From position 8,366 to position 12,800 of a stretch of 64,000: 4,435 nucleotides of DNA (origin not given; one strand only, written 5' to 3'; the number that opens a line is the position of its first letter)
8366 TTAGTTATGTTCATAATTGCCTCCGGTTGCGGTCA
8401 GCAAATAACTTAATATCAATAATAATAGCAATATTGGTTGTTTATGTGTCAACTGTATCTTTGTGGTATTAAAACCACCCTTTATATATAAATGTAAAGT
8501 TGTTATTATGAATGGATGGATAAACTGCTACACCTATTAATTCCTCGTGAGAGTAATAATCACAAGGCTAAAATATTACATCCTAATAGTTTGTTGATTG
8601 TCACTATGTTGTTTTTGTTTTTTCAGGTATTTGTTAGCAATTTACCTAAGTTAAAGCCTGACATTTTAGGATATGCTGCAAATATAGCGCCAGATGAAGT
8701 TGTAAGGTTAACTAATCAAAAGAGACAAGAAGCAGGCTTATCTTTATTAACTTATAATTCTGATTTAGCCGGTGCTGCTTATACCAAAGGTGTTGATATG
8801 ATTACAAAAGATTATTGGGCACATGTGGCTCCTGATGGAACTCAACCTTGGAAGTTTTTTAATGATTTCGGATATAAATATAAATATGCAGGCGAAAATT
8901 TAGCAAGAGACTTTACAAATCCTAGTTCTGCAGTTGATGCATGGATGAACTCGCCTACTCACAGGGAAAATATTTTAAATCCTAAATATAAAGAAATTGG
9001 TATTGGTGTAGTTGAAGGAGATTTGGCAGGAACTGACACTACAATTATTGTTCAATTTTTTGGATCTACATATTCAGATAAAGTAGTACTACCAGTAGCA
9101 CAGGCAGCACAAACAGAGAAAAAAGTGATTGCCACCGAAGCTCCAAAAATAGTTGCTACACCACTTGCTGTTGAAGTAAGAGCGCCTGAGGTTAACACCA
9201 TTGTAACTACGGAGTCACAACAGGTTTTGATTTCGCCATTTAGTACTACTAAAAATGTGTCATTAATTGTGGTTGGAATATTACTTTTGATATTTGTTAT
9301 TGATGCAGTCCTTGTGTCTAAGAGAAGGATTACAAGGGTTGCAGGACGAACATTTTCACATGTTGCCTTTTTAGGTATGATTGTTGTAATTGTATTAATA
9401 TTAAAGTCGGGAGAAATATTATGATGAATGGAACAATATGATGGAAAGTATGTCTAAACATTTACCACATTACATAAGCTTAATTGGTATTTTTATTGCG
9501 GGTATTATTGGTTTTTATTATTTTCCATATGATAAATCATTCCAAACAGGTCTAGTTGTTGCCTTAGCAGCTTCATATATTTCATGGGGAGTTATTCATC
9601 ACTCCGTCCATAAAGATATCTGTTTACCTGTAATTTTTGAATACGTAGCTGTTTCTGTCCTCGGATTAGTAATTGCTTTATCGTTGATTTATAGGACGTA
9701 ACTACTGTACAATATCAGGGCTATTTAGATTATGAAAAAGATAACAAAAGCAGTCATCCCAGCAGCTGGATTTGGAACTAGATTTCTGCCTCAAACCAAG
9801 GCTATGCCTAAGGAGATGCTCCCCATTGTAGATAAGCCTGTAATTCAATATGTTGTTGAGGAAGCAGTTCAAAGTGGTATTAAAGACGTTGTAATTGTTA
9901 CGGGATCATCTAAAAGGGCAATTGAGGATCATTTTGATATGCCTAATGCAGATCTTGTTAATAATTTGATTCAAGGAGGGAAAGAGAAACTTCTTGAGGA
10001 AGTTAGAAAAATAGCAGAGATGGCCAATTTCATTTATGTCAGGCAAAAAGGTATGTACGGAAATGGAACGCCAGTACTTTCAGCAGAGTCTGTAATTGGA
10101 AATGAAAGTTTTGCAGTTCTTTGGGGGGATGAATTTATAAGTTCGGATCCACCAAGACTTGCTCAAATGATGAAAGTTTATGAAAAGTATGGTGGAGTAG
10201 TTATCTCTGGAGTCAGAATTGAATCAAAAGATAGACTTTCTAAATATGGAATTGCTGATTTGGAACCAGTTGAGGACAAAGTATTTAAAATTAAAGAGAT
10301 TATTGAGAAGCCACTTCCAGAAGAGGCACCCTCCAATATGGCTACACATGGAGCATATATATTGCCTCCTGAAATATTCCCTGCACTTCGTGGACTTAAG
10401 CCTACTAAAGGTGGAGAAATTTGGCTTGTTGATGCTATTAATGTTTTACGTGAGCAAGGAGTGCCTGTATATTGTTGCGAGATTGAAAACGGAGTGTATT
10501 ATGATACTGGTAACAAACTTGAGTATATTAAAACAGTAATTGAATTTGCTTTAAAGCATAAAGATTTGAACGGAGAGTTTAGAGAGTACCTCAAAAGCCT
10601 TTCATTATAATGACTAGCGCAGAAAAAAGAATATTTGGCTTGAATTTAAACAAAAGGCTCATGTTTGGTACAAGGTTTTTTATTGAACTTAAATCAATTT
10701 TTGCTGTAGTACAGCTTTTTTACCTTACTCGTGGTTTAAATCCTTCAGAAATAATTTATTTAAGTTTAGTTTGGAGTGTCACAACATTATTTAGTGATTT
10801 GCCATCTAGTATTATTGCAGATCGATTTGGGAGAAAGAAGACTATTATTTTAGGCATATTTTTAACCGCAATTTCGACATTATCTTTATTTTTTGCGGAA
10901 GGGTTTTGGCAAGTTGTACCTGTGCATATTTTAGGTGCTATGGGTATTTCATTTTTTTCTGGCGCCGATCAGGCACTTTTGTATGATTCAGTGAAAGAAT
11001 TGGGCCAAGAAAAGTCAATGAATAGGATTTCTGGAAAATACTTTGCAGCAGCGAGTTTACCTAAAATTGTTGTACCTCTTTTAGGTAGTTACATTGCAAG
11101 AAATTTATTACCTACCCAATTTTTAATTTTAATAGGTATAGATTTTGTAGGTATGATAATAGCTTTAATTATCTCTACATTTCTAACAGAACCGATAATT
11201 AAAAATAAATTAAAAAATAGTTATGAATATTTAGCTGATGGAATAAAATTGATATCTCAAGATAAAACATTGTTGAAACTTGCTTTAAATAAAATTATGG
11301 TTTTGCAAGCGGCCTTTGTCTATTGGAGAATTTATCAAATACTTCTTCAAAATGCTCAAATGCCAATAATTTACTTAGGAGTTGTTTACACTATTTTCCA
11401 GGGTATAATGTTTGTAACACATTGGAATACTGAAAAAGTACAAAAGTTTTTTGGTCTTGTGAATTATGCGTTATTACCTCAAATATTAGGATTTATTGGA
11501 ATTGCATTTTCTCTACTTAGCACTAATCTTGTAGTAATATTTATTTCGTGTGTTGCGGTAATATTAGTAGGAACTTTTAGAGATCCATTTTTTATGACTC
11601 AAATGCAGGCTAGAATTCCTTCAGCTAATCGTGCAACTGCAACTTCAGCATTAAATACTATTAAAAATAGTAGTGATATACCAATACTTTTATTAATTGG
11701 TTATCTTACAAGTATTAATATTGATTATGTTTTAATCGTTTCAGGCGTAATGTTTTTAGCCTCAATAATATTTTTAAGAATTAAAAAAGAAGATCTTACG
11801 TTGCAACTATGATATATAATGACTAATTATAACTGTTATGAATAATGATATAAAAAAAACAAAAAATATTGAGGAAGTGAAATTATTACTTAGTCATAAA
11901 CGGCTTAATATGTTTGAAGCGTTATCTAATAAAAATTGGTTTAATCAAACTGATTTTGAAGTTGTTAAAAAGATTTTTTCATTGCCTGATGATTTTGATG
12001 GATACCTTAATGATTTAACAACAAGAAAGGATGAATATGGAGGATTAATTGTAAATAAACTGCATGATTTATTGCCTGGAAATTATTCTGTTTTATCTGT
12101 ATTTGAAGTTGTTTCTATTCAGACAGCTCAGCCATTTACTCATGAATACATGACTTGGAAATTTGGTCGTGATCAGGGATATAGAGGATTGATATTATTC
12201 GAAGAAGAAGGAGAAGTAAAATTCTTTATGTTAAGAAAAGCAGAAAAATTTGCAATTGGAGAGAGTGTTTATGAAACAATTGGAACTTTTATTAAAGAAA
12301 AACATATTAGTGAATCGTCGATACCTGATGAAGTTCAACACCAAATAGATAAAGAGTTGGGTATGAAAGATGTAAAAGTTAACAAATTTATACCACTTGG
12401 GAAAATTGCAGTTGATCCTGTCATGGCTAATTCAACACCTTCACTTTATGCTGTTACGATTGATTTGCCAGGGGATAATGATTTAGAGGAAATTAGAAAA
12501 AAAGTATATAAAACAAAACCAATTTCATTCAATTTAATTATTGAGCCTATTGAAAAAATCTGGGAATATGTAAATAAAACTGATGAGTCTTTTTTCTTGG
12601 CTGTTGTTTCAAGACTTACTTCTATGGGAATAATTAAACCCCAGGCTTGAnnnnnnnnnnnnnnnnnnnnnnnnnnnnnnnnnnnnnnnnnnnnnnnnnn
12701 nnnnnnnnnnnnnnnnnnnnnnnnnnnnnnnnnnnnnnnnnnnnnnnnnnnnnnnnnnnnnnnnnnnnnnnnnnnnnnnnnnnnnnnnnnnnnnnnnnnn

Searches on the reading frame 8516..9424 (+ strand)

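Call 3: search_protein_families(library=pfam, proteins=[window:8516-9424:+], max_evalue=1)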
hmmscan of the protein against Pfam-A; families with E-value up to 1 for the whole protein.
window:8516-9424:+ (302 aa): 2 families
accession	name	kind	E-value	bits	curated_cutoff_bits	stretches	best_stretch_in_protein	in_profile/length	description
PF00188.32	CAP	-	2e-20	74.2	21.1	1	63-169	1-106/117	Cysteine-rich secretory protein family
PF23676.1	YnaM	-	0.4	10.8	27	1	24-46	2-24/37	Protein YnaM-like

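Call 4: search_protein_families(library=ncbifam, proteins=[window:8516-9424:+], max_evalue=1)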
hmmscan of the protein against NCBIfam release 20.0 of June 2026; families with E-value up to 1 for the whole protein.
window:8516-9424:+ (302 aa): 3 families
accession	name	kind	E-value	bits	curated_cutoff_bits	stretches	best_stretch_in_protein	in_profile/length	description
TIGR02909.1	spore_YkwD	subfamily_domain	6.6e-35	119.8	171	1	60-182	6-125/127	uncharacterized protein, YkwD family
NF052539.1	DivAsocLipDalA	equivalog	2.1e-16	60.2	200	1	62-166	51-155/169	divisome-associated lipoprotein DalA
NF011478.0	PRK14889.1-1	equivalog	0.011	15.8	182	1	225-295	42-112/152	VKOR family protein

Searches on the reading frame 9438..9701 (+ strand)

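Call 21: search_protein_families(library=pfam, proteins=[window:9438-9701:+], max_evalue=0.1)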
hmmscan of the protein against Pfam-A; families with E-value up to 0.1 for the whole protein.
window:9438-9701:+ (87 aa): 1 family
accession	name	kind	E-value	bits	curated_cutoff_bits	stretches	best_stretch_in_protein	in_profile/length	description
PF18900.5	DUF5656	-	0.0022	17.8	23.3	1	15-80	175-239/242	Protein of unknown function (DUF5656)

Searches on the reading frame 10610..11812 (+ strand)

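Call 21: search_protein_families(library=pfam, proteins=[window:10610-11812:+], max_evalue=0.1)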
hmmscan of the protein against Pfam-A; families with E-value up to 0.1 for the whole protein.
window:10610-11812:+ (400 aa): 2 families
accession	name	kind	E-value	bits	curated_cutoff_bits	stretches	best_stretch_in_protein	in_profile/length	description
PF07690.21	MFS_1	-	2.6e-21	76.4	33.4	1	30-354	15-341/347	Major Facilitator Superfamily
PF12832.13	MFS_1_like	-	0.013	15.1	25.2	1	35-310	23-304/373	MFS_1 like family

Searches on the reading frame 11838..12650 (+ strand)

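Call 21: search_protein_families(library=pfam, proteins=[window:11838-12650:+], max_evalue=0.1)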
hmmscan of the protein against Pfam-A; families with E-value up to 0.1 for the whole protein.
window:11838-12650:+ (270 aa): 1 family
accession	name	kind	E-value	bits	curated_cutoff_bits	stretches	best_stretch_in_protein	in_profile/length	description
PF08344.16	TRP_2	-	0.032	14.9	27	1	15-53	14-52/63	Transient receptor ion channel II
